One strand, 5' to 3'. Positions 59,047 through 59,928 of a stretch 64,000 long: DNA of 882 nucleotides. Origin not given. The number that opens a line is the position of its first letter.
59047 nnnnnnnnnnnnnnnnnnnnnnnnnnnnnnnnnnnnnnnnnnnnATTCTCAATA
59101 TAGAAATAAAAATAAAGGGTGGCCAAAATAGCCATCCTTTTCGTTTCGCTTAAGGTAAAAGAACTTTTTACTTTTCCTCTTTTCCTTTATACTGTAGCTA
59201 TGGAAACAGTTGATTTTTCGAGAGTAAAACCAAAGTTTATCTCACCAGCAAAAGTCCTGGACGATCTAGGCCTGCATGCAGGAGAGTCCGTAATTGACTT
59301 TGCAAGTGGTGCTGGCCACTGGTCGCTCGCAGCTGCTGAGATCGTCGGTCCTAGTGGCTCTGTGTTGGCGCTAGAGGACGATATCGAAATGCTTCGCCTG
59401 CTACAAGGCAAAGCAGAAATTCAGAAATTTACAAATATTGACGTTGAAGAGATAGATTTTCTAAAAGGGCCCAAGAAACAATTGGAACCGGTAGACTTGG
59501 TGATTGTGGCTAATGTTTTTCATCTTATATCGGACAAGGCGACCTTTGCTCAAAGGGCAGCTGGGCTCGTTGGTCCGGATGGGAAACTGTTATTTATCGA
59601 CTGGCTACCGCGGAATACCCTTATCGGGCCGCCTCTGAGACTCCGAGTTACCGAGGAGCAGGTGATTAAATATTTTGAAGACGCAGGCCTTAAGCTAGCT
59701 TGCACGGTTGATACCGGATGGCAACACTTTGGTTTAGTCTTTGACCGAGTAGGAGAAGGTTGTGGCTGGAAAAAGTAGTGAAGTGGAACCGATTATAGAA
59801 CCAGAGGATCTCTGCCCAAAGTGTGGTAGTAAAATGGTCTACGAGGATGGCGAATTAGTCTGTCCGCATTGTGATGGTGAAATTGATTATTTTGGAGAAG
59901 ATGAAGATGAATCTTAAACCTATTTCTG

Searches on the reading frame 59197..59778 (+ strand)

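Call 75: search_protein_families(library=pfam, proteins=[window:59197-59778:+], max_evalue=0.001)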
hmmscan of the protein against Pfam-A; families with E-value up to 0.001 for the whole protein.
window:59197-59778:+ (193 aa): 7 families
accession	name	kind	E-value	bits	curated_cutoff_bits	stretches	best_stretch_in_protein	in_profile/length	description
PF13847.12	Methyltransf_31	-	7.6e-13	48.8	27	1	27-135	2-111/145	Methyltransferase domain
PF13649.12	Methyltransf_25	-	1.3e-08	35.8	27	1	32-129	1-97/97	Methyltransferase domain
PF13489.12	Methyltransf_23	-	7.3e-07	29.5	27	1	23-166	15-151/164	Methyltransferase domain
PF08242.18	Methyltransf_12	-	8.5e-07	30.1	30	1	34-131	2-98/98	Methyltransferase domain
PF01209.24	Ubie_methyltran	-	2.5e-06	27.5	20.1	1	20-134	39-152/233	ubiE/COQ5 methyltransferase family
PF08241.18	Methyltransf_11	-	3.5e-06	28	21.2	1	34-133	2-95/95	Methyltransferase domain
PF01135.25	PCMT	-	0.00072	19.8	20.3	1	18-105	63-149/210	Protein-L-isoaspartate(D-aspartate) O-methyltransferase (PCMT)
